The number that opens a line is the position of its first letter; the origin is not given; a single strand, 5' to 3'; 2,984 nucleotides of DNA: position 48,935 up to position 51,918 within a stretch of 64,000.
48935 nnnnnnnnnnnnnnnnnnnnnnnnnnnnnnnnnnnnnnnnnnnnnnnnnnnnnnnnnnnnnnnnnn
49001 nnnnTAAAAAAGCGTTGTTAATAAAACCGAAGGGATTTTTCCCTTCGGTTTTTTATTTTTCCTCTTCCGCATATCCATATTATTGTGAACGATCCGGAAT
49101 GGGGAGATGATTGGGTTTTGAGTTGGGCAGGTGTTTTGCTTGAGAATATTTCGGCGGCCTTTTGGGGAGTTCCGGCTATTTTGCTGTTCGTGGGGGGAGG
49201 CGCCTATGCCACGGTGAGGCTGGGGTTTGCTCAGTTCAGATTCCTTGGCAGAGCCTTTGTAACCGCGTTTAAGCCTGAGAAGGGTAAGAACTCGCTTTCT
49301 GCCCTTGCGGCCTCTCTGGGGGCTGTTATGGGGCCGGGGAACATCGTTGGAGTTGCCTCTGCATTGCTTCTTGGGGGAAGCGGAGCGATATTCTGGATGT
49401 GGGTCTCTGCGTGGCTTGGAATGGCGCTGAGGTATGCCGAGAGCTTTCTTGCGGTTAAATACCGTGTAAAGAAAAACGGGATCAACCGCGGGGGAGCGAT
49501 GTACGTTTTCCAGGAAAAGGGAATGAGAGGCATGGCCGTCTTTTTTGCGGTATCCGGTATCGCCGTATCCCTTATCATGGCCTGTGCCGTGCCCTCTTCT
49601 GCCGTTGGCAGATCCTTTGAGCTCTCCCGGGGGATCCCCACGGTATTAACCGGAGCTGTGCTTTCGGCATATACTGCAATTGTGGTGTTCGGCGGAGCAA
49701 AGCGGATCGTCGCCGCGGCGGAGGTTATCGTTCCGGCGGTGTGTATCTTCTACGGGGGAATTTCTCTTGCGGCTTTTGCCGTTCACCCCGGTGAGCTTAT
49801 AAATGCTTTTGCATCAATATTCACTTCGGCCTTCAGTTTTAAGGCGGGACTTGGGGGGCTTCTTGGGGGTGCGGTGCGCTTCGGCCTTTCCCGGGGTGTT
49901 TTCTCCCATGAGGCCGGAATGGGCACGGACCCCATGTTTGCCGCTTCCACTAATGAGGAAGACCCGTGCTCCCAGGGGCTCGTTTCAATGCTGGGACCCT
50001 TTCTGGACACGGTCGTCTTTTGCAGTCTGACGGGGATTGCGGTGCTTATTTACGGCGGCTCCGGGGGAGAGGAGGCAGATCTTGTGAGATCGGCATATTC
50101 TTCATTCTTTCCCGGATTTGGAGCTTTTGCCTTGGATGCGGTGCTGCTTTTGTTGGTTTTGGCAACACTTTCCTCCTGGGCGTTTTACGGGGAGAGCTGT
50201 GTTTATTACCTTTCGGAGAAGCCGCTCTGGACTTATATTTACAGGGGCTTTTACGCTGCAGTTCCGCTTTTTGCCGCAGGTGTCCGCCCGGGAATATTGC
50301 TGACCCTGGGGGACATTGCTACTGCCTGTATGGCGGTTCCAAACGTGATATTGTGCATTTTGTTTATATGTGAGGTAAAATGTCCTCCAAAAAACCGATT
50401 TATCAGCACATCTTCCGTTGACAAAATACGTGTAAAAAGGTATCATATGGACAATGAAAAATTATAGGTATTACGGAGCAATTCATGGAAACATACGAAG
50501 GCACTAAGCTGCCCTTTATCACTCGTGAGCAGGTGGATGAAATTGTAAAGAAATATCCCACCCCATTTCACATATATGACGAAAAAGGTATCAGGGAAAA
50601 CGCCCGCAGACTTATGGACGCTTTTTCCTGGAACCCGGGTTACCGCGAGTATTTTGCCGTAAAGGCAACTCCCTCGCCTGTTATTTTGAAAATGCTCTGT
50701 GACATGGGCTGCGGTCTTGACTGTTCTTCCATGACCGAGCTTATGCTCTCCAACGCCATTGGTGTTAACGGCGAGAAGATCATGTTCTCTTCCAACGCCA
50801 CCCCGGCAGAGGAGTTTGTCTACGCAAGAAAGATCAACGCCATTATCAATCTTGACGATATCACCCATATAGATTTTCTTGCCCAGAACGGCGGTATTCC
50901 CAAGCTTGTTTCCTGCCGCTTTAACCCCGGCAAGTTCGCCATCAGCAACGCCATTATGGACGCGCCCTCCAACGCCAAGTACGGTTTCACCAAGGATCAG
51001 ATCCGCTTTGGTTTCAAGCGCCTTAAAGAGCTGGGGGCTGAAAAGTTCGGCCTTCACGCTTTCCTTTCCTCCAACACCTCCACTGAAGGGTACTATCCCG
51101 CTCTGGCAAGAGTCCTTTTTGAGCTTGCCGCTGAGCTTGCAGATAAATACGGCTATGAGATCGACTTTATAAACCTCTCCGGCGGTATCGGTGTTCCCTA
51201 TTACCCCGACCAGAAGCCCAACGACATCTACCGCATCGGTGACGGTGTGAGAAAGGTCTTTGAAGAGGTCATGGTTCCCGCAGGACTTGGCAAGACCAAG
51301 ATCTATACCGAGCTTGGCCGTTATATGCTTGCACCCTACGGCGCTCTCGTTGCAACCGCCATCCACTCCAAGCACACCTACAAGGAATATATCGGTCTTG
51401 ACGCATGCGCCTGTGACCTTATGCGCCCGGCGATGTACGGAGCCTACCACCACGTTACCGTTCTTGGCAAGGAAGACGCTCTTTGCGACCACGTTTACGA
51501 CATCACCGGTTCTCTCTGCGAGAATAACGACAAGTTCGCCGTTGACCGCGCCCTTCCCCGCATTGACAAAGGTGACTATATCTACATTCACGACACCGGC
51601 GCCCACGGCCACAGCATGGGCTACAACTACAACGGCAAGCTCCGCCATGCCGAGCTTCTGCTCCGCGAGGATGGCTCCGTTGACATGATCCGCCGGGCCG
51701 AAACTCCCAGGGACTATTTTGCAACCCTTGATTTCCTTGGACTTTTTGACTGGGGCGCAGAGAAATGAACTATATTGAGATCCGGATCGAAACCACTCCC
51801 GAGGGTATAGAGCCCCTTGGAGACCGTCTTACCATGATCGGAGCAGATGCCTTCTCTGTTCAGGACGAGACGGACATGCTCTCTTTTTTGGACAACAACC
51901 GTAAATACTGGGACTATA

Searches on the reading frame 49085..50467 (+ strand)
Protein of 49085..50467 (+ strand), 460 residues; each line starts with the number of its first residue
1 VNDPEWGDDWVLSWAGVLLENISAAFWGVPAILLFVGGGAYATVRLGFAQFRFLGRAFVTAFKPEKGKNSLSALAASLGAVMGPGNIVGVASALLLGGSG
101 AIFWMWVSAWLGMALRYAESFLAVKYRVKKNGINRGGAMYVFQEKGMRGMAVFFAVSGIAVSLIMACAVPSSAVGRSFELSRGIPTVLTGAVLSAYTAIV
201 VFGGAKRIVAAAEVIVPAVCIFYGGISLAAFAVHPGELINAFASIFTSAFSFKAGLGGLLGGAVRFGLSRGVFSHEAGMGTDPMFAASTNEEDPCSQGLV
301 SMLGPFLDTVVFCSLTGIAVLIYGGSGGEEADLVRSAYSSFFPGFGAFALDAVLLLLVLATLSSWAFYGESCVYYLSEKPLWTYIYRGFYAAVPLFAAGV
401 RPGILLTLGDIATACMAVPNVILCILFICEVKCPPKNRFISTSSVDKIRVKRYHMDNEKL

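Call 41: search_protein_families(library=pfam, proteins=[window:49085-50467:+], max_evalue=0.00001)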
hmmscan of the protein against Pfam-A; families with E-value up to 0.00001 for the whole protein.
window:49085-50467:+ (460 aa): 1 family
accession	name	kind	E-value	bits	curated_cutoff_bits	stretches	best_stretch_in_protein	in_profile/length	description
PF01235.23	Na_Ala_symp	-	9.6e-95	318.6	24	1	66-427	11-368/392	Sodium:alanine symporter family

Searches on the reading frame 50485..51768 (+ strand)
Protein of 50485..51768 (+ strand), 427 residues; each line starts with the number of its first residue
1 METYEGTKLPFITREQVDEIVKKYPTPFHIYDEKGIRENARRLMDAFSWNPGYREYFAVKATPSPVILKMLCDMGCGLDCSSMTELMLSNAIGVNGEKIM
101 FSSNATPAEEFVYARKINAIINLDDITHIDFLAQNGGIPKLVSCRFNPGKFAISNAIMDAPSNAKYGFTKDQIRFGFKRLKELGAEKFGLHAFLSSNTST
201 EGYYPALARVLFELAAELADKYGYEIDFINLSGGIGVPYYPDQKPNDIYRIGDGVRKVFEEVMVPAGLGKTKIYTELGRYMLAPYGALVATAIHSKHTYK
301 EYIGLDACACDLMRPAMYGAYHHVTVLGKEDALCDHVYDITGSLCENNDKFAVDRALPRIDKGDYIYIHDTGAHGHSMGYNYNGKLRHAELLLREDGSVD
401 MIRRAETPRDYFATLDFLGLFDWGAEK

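Call 41: search_protein_families(library=pfam, proteins=[window:50485-51768:+], max_evalue=0.00001)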
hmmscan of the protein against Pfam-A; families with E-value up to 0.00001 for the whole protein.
window:50485-51768:+ (427 aa): 2 families
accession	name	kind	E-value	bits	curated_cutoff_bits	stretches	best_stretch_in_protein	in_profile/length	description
PF02784.22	Orn_Arg_deC_N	-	5.3e-28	98.5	23.4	1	36-282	4-246/247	Pyridoxal-dependent decarboxylase, pyridoxal binding domain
PF00278.28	Orn_DAP_Arg_deC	-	1.5e-16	60.9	23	1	275-372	5-95/95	Pyridoxal-dependent decarboxylase, C-terminal sheet domain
